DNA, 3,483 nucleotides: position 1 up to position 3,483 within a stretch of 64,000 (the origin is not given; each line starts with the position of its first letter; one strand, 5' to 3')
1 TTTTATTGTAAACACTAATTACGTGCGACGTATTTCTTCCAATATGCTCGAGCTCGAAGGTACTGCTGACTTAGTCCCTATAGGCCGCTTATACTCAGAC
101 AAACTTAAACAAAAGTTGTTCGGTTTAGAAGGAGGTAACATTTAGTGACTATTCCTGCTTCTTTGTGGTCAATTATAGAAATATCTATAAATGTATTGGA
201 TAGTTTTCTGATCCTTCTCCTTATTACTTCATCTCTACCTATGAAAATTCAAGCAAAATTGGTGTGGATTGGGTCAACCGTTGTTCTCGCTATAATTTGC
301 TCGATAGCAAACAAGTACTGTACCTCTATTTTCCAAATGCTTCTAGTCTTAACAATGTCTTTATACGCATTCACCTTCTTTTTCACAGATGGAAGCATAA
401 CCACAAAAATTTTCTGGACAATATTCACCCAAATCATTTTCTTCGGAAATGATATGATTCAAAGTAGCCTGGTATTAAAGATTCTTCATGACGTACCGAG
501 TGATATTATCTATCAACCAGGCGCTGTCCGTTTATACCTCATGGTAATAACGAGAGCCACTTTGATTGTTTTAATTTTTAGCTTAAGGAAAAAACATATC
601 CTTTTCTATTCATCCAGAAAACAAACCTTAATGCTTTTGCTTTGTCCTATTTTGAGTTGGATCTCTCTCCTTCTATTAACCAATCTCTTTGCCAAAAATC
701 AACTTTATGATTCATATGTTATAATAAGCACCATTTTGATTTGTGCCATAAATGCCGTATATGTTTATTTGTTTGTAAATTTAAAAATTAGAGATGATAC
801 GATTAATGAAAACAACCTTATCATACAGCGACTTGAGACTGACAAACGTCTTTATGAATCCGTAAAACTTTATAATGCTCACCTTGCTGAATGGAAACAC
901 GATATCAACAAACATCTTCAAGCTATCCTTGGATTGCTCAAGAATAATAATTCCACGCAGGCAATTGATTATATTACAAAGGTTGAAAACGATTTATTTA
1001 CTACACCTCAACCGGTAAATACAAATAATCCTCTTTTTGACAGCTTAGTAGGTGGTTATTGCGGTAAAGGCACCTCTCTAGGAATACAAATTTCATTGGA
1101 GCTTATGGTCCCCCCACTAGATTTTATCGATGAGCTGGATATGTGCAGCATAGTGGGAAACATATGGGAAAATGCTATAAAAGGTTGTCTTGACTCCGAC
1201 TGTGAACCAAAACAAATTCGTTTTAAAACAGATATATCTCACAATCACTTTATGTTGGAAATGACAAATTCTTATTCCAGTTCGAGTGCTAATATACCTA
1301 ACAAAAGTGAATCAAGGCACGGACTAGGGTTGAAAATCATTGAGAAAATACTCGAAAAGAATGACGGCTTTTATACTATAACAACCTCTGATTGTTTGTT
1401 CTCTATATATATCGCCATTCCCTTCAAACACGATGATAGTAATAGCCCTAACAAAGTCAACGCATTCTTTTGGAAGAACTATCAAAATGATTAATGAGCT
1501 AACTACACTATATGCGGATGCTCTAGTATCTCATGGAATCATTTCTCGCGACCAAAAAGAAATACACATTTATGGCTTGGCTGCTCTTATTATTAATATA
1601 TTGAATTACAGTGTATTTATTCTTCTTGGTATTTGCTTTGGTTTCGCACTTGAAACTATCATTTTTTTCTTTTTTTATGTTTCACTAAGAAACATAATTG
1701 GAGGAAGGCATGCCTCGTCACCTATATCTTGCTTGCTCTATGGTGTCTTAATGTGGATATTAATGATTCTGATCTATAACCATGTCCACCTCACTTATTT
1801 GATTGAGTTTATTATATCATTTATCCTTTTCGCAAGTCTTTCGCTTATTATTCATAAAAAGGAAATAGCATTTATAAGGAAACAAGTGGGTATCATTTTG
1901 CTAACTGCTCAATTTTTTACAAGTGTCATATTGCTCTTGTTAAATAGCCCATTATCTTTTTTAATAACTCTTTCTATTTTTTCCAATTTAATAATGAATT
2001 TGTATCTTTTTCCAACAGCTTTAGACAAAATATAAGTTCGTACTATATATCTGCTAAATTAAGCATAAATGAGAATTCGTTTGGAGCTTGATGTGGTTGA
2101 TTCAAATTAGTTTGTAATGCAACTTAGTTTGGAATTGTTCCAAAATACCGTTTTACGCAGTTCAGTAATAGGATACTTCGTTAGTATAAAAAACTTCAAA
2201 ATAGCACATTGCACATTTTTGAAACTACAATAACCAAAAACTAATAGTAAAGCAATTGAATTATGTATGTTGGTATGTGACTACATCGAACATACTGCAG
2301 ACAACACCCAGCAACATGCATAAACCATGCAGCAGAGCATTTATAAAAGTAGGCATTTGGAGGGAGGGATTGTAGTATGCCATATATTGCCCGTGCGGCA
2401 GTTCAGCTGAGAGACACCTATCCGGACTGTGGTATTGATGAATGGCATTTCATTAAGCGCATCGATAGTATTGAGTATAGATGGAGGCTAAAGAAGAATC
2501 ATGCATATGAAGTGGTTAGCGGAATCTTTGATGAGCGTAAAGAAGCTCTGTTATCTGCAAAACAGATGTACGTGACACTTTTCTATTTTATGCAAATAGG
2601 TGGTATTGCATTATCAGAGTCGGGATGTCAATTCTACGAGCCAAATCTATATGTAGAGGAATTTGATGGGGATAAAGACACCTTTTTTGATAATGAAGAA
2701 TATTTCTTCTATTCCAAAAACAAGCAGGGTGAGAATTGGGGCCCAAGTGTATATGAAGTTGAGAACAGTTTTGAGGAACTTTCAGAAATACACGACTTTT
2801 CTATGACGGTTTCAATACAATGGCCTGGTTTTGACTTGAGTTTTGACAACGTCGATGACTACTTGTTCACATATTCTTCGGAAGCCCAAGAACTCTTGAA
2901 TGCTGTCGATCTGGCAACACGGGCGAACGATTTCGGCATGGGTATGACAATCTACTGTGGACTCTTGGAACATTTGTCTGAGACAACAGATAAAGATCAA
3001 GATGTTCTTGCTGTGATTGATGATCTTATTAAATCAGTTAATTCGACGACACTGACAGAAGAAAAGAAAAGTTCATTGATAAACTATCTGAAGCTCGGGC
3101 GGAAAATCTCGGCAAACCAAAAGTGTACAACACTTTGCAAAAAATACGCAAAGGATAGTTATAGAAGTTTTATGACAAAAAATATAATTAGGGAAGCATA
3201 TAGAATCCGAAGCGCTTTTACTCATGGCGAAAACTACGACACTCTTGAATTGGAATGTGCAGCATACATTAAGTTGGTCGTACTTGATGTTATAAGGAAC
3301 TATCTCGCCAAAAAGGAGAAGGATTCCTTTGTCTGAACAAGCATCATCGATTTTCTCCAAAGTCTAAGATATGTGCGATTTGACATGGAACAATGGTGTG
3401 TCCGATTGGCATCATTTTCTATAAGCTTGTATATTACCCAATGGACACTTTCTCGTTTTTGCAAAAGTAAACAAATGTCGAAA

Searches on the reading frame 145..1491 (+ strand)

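Call 91: search_protein_families(library=pfam, proteins=[window:145-1491:+], max_evalue=0.001)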
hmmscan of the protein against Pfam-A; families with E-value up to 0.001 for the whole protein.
window:145-1491:+ (449 aa): 2 families
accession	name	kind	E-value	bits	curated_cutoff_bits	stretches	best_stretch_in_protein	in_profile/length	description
PF14501.12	HATPase_c_5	-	1.1e-14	54.6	22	1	329-426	2-102/102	GHKL domain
PF14689.11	SPOB_a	-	0.00047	20.2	28.1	1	245-284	14-53/62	Sensor_kinase_SpoOB-type, alpha-helical domain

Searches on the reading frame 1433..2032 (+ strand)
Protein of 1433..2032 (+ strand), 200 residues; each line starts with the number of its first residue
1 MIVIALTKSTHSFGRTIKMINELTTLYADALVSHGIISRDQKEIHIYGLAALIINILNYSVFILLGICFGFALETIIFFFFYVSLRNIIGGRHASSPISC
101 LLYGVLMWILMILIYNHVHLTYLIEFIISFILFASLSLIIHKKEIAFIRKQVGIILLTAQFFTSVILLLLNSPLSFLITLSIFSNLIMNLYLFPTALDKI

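Call 91: search_protein_families(library=pfam, proteins=[window:1433-2032:+], max_evalue=0.001)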
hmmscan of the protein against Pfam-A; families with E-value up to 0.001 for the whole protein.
window:1433-2032:+ (200 aa): 1 family
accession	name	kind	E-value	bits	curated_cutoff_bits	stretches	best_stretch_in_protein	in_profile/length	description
PF04647.20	AgrB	-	2.3e-20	73.2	23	1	28-187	5-179/185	Accessory gene regulator B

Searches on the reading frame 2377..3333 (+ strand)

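Call 3: search_protein_families(library=pfam, proteins=[window:2377-3333:+], max_evalue=1)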
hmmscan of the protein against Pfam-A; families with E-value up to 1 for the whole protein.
window:2377-3333:+ (319 aa): 4 families
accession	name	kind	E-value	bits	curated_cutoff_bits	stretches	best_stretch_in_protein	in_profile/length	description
PF18739.6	HEPN_Apea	-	0.0077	17.1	24.4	1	202-286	12-99/136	Apea-like HEPN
PF08251.16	Mastoparan_2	-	0.1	13.2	25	1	235-246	1-12/14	Mastoparan peptide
PF16750.11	HK_sensor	-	0.12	13.1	30.5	1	195-245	28-78/110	Sensor domain of 2-component histidine kinase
PF06015.17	Chordopox_A30L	-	0.12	12.6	25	1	196-232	12-50/71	Chordopoxvirus A30L protein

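Call 4: search_protein_families(library=padloc, proteins=[window:2377-3333:+], max_evalue=1)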
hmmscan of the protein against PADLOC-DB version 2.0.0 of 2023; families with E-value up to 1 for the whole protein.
window:2377-3333:+ (319 aa): 0 families

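Call 54: search_protein_families(library=ncbifam, proteins=[window:2377-3333:+], max_evalue=0.01)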
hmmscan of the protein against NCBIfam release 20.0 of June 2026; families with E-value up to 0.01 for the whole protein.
window:2377-3333:+ (319 aa): 0 families
